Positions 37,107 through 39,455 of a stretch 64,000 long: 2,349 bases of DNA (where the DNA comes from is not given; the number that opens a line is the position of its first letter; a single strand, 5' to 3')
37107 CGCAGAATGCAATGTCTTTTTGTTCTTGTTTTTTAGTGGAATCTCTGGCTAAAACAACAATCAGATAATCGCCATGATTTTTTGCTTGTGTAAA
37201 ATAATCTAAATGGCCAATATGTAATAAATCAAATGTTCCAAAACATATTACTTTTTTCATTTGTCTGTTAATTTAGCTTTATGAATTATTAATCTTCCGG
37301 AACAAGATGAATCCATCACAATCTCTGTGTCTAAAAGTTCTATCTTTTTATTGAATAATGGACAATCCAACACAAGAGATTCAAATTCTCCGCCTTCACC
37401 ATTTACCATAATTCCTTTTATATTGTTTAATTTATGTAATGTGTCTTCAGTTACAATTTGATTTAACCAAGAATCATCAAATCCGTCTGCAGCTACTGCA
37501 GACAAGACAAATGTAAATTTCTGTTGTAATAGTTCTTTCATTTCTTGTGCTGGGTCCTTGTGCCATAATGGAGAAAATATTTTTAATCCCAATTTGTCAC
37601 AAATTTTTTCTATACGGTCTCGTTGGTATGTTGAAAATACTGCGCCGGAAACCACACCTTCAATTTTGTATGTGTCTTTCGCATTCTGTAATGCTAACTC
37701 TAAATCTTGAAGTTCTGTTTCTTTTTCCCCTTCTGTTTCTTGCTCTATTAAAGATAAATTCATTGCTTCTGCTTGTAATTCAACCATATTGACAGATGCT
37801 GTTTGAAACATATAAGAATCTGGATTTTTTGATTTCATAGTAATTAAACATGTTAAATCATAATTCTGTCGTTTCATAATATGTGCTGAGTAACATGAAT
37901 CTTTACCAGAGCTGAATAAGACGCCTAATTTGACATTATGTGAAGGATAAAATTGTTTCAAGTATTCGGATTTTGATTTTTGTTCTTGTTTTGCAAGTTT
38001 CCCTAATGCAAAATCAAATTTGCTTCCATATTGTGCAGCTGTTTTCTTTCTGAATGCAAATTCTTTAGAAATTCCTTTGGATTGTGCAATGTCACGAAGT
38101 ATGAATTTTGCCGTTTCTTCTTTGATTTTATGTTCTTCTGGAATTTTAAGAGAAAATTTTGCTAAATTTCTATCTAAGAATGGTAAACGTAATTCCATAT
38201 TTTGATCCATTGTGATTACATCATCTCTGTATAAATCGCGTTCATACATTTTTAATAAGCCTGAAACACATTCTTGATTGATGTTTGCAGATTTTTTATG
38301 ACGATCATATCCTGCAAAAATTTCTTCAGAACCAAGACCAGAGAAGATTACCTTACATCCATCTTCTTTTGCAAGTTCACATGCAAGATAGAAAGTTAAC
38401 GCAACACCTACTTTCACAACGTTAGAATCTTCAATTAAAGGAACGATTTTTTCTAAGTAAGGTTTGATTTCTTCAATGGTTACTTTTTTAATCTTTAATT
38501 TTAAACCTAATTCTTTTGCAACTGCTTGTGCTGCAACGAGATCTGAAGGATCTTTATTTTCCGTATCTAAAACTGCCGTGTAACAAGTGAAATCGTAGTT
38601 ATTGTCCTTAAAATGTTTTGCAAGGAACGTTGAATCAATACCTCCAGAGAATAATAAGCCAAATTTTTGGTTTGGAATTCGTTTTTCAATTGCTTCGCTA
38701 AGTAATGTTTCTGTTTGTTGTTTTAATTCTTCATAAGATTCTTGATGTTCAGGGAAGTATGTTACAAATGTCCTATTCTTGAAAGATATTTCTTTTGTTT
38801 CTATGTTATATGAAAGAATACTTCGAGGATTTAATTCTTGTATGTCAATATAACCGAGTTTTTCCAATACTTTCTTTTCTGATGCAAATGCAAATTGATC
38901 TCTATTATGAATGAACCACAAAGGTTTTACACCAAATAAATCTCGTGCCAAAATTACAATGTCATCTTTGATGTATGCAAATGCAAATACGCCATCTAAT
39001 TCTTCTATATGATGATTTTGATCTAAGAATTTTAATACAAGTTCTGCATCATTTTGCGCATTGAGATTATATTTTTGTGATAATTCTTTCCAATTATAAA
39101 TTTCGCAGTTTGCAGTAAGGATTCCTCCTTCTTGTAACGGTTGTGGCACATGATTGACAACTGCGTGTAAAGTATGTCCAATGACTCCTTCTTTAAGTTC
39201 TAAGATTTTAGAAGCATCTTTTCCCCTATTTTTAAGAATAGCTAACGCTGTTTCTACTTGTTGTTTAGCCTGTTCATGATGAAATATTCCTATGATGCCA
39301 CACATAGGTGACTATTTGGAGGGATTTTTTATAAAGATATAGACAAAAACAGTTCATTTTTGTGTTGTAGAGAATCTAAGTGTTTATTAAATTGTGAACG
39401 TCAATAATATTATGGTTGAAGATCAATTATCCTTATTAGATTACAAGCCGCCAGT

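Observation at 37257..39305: Fusion of an AsnB-type glutamine amidotransferase with a Dph6-like (diphthine-ammonia ligase family) PP-loop domain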

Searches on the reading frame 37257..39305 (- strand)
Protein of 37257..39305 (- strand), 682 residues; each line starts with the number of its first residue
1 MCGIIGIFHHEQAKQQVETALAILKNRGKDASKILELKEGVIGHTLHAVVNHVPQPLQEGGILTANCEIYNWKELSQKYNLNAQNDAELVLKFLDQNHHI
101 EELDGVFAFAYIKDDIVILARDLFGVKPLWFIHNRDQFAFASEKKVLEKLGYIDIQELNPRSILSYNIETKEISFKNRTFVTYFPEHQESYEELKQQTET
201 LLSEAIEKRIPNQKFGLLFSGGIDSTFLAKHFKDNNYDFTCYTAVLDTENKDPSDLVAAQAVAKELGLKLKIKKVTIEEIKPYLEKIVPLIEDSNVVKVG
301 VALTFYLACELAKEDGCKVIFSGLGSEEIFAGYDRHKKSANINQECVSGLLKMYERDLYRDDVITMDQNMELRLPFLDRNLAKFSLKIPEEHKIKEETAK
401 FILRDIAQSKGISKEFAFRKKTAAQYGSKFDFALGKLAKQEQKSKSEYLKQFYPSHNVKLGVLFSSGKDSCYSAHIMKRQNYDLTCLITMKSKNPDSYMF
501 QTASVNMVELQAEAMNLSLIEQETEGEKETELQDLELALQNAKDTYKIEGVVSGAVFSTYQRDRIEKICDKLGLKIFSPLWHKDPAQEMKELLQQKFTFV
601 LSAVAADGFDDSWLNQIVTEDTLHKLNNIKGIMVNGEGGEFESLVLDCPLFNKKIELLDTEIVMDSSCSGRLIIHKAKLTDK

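Call 3: search_protein_families(library=pfam, proteins=[window:37257-39305:-], max_evalue=0.01)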
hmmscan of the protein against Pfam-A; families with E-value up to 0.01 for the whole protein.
window:37257-39305:- (682 aa): 9 families
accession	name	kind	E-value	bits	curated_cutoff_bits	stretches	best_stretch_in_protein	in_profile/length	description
PF01902.24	Diphthami_syn_2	-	4.3e-57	193.6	23.2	1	459-677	2-217/219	Diphthamide synthase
PF00733.27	Asn_synthase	-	1.1e-40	140.8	21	2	199-341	3-143/354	Asparagine synthase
PF13537.11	GATase_7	-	8.9e-18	64.9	25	1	54-148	13-122/123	Glutamine amidotransferase domain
PF13522.11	GATase_6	-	1.3e-10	41.8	27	1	32-143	4-130/130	Glutamine amidotransferase domain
PF24167.1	DUF7411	-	1.4e-10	41.6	28.7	2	215-285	3-68/194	Family of unknown function (DUF7411)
PF03054.22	tRNA_Me_trans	-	7.9e-06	26.1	20.6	0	217-275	5-72/202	tRNA methyl transferase HUP domain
PF06508.19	QueC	-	0.00014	21.9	22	0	218-281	5-67/210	Queuosine biosynthesis protein QueC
PF02540.23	NAD_synthase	-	0.00078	19.1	21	1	200-281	7-85/242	NAD synthase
PF01171.26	ATP_bind_3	-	0.0086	16.3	27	0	218-279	5-70/182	PP-loop family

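Call 4: search_protein_families(library=ncbifam, proteins=[window:37257-39305:-], max_evalue=0.01)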
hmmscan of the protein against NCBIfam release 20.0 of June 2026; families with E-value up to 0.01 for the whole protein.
window:37257-39305:- (682 aa): 18 families
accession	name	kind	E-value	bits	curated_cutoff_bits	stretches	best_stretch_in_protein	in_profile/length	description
TIGR01536.1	asn_synth_AEB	equivalog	2.3e-74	251.3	267.1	2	2-340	1-378/517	asparagine synthase (glutamine-hydrolyzing)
TIGR03679.1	Dph6_archaeal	equivalog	9.9e-72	240.7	197.3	1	462-676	2-217/218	diphthine--ammonia ligase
NF006949.0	PRK09431.1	equivalog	2.4e-62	211.2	499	1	1-440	1-471/554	asparagine synthase B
TIGR03104.1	trio_amidotrans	equivalog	1.2e-37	129.4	570.1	3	1-155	1-173/589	N-acetylglutaminylglutamine amidotransferase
TIGR03108.1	eps_aminotran_1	hypoth_equivalog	1.8e-32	112.8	816.9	3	1-166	1-184/628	XrtA/PEP-CTERM system amidotransferase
NF033535.1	lass_lactam_cya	exception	9.8e-25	87.2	525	2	1-167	1-184/668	lasso peptide isopeptide bond-forming cyclase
NF052346.1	PAB0415_fam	hypoth_equivalog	1.5e-18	67.3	250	1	463-663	3-195/205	PAB0415 family putative ATP pyrophosphatase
NF011155.0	PRK14561.1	equivalog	2e-10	40.7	207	2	459-518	2-59/195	hypothetical protein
TIGR01134.1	purF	equivalog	1.3e-07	31.4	350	1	80-172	120-223/432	amidophosphoribosyltransferase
NF052347.1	TTX_0299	hypoth_equivalog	1.9e-07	30.9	250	1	463-663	3-190/200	TTX_0299 family putative ATP pyrophosphatase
TIGR00420.1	trmU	equivalog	2e-07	30.2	236.95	1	217-276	5-72/351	tRNA 2-thiouridine(34) synthase MnmA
TIGR00268.2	TIGR00268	equivalog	2.3e-05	23.8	150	1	216-277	17-78/259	ATP-dependent sacrificial sulfur transferase LarE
NF001138.1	PRK00143.1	equivalog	3.8e-05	22.8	284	0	219-274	6-67/345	tRNA 2-thiouridine(34) synthase MnmA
NF049949.1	tRNAsynTtuAPyrococ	equivalog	5e-05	22.6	450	0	456-489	46-79/292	tRNA-5-methyluridine(54) 2-sulfurtransferase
TIGR00364.1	TIGR00364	equivalog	0.00012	21.7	150.3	0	218-277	4-59/201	7-cyano-7-deazaguanine synthase QueC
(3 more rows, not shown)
